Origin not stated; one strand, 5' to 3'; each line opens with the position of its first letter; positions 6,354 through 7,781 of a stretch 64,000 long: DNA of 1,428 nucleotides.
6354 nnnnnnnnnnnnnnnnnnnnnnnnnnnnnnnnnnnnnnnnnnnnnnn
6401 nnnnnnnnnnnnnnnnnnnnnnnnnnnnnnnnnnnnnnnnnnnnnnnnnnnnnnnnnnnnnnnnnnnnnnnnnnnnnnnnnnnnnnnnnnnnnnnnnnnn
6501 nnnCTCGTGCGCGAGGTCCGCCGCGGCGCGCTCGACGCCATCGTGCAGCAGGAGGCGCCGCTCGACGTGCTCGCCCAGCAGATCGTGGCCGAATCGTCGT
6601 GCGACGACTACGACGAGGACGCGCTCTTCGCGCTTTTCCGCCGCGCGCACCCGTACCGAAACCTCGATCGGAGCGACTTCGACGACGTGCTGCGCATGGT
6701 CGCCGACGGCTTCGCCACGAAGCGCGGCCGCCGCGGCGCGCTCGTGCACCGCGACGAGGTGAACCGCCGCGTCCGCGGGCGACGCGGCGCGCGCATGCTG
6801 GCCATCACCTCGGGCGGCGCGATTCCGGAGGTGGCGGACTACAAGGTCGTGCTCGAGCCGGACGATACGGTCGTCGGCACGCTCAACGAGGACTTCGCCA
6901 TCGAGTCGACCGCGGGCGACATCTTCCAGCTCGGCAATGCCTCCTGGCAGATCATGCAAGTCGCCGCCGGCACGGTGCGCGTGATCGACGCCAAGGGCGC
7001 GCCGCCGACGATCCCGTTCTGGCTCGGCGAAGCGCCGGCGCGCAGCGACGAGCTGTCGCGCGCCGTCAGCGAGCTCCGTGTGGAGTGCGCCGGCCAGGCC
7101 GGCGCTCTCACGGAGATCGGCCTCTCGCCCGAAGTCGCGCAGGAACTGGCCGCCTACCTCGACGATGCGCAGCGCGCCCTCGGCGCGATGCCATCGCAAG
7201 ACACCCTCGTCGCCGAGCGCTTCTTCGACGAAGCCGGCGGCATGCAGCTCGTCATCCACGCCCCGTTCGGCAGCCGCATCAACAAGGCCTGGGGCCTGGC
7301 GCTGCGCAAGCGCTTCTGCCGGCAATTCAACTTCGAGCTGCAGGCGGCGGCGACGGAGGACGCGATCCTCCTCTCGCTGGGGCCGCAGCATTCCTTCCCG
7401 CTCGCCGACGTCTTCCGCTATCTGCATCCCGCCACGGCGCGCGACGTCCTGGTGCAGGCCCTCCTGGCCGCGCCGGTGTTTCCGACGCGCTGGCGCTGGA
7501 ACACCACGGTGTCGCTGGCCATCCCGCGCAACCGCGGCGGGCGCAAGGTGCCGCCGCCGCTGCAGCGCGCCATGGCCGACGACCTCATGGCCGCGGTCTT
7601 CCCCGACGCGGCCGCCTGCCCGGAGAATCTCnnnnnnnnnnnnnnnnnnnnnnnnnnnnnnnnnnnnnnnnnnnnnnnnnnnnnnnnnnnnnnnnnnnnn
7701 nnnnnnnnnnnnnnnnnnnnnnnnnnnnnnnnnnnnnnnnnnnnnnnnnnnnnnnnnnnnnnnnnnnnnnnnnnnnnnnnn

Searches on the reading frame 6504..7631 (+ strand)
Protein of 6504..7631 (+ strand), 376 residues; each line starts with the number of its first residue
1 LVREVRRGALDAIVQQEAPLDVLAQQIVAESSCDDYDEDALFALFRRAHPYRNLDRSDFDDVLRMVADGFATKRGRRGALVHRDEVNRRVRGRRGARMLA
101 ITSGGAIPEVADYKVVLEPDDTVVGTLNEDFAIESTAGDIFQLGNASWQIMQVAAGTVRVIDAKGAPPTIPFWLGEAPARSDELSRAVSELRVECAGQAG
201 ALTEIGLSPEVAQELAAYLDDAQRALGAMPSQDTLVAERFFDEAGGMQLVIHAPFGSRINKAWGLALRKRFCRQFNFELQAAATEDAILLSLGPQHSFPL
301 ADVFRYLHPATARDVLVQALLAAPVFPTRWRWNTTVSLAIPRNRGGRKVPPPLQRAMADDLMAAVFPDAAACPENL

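Call 60: search_solved_structures(query=window:6504-7631:+, show_alignments=2, max_evalue=0.00001)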
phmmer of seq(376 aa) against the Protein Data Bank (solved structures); distinct sequences matched with E-value up to 0.00001: 2.
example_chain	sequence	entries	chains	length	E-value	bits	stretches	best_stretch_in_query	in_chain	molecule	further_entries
5v9x_A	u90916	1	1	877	6.9e-45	157.1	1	3-368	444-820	ATP-dependent DNA helicase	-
7lhl_A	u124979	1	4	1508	7.6e-45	157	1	3-368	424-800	ATP-dependent DNA helicase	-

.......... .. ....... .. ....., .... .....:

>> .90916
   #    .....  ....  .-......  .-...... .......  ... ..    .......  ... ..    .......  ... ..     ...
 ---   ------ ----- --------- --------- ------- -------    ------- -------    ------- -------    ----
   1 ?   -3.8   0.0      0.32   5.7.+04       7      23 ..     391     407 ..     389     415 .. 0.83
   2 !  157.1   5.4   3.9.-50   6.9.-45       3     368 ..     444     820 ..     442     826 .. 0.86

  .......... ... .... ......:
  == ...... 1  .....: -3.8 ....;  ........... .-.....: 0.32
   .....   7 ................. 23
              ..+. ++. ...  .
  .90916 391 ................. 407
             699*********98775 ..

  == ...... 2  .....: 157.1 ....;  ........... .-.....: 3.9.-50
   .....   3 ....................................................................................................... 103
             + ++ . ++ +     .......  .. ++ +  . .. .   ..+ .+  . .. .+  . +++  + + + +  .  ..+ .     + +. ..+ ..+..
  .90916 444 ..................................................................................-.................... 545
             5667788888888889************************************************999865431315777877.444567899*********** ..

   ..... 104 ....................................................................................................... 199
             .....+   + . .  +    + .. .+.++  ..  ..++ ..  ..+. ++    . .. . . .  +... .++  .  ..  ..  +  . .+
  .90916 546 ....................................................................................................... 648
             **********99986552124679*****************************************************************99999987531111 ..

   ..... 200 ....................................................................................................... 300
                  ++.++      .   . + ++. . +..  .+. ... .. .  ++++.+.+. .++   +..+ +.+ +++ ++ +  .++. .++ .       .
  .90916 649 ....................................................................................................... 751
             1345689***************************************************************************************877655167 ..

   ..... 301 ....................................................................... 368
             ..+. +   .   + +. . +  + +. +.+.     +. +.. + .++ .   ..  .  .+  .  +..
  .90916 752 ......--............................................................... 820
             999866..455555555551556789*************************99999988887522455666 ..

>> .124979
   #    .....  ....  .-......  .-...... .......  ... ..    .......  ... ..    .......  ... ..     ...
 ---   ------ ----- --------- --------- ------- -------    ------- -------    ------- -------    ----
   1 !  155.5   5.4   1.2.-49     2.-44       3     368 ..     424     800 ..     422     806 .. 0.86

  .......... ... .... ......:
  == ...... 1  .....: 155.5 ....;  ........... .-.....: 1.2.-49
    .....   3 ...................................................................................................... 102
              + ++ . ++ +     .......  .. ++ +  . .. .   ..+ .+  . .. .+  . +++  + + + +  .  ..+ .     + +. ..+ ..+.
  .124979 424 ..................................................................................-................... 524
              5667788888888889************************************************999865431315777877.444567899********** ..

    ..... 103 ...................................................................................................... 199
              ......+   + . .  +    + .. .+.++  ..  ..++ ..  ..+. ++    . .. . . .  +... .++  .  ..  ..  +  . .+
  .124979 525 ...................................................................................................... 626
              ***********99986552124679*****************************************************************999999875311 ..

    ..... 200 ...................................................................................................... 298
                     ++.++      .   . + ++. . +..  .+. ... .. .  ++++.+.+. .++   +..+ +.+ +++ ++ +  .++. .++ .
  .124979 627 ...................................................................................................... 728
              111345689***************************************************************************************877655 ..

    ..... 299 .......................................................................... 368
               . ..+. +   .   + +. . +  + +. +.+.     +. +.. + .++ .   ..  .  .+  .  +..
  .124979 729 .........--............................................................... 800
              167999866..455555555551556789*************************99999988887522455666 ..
